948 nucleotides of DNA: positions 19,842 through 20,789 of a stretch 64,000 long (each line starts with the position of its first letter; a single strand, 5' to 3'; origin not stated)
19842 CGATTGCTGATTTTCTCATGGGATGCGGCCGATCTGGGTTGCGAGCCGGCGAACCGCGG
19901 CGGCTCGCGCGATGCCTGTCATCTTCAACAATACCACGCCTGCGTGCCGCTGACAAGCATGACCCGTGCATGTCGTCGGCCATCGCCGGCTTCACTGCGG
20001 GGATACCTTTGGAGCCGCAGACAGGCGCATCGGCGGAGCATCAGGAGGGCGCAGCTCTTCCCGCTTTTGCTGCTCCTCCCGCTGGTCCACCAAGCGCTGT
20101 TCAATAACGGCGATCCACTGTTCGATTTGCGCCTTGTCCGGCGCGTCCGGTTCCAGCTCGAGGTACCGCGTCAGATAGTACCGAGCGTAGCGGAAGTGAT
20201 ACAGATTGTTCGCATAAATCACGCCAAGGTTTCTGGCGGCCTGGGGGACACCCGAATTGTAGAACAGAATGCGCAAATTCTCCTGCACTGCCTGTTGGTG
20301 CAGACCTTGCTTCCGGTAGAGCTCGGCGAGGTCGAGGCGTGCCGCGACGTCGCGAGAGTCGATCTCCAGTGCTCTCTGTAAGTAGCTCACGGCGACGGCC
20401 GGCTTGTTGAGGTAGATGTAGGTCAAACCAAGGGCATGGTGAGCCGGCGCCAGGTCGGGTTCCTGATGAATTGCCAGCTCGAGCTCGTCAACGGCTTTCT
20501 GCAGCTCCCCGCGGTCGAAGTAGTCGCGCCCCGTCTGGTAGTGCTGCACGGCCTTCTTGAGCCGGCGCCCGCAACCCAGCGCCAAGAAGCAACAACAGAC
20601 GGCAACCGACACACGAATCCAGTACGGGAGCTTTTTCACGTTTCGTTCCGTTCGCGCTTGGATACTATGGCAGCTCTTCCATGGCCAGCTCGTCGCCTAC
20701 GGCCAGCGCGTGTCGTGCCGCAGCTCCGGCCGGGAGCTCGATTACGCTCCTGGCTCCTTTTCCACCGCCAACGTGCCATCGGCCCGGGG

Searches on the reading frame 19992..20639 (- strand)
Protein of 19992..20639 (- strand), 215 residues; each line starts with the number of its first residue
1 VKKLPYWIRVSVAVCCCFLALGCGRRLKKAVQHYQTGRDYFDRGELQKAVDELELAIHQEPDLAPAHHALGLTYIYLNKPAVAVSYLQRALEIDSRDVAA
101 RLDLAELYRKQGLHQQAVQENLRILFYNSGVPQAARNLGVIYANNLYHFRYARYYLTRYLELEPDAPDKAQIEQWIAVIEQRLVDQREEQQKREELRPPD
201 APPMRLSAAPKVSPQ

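Call 91: search_protein_families(library=pfam, proteins=[window:19992-20639:-], max_evalue=0.0001)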
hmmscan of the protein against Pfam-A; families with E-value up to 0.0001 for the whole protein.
window:19992-20639:- (215 aa): 10 families
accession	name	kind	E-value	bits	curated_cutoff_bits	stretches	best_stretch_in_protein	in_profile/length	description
PF07719.23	TPR_2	-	2.2e-10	40.3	27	1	64-96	1-33/34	Tetratricopeptide repeat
PF13414.12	TPR_11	-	5.4e-10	39.2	26.8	1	37-74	1-38/42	TPR repeat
PF13371.12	TPR_9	-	6.2e-10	39.4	35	1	106-175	3-71/73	Tetratricopeptide repeat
PF13432.12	TPR_16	-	6.6e-08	33.3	32.7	1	69-125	2-58/65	Tetratricopeptide repeat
PF00515.34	TPR_1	-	1.6e-07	31.3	27.8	0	64-96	1-33/34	Tetratricopeptide repeat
PF14559.12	TPR_19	-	1.7e-07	31.9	25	1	78-125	5-52/68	Tetratricopeptide repeat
PF13181.12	TPR_8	-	4.6e-07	29.9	25.7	0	64-95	1-32/34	Tetratricopeptide repeat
PF13424.12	TPR_12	-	1.2e-06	29.1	30.1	0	58-94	39-75/77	Tetratricopeptide repeat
PF13431.12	TPR_17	-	2e-06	28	24.4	0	87-119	2-34/34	Tetratricopeptide repeat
PF13428.12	TPR_14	-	2.1e-06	28.3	23.5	0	66-107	3-44/44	Tetratricopeptide repeat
